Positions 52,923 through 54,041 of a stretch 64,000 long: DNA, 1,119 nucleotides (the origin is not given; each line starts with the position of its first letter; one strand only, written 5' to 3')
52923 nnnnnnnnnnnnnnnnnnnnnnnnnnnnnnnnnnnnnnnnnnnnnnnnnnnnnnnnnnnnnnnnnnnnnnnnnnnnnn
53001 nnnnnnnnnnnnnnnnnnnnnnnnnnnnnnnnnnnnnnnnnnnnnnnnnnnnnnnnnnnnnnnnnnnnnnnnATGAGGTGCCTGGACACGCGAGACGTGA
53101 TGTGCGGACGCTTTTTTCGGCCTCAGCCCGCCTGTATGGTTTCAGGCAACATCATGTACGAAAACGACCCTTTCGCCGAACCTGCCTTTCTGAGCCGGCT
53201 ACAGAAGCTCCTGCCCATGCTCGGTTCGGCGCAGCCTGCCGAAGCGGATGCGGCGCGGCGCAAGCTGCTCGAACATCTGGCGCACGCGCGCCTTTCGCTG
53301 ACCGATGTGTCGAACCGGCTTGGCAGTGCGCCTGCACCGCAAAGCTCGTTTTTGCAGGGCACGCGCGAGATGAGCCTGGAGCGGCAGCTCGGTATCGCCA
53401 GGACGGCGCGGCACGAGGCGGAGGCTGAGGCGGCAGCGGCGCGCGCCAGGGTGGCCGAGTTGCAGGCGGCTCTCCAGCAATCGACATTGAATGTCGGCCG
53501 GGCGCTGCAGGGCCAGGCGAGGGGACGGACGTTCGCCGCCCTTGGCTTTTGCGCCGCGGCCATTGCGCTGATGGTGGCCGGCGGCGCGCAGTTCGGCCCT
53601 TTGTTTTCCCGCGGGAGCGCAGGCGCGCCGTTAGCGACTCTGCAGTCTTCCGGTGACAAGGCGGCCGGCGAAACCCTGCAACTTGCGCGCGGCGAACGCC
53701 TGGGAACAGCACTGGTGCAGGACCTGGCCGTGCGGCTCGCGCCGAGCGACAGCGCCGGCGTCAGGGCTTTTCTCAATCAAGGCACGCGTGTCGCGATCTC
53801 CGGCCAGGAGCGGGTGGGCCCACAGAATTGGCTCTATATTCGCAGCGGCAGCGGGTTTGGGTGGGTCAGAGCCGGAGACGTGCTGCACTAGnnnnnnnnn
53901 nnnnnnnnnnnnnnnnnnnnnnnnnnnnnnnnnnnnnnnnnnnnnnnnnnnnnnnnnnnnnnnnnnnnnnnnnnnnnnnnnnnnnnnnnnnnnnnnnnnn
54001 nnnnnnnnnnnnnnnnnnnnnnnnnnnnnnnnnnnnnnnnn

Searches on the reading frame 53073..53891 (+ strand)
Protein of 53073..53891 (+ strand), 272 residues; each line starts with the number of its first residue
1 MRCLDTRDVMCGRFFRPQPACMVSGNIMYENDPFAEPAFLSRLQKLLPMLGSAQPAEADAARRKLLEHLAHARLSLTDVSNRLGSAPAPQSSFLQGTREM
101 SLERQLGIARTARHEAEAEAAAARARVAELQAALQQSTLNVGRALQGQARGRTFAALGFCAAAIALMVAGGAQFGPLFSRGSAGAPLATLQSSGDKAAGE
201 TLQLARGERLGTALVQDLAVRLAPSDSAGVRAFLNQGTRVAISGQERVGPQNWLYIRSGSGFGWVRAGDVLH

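Call 54: search_protein_families(library=pfam, proteins=[window:53073-53891:+], max_evalue=0.001)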
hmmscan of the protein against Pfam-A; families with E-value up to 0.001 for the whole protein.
window:53073-53891:+ (272 aa): 1 family
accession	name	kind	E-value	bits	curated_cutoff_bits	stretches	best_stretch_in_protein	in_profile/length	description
PF08239.17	SH3_3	-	3.3e-05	24.4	27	1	218-269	3-52/54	Bacterial SH3 domain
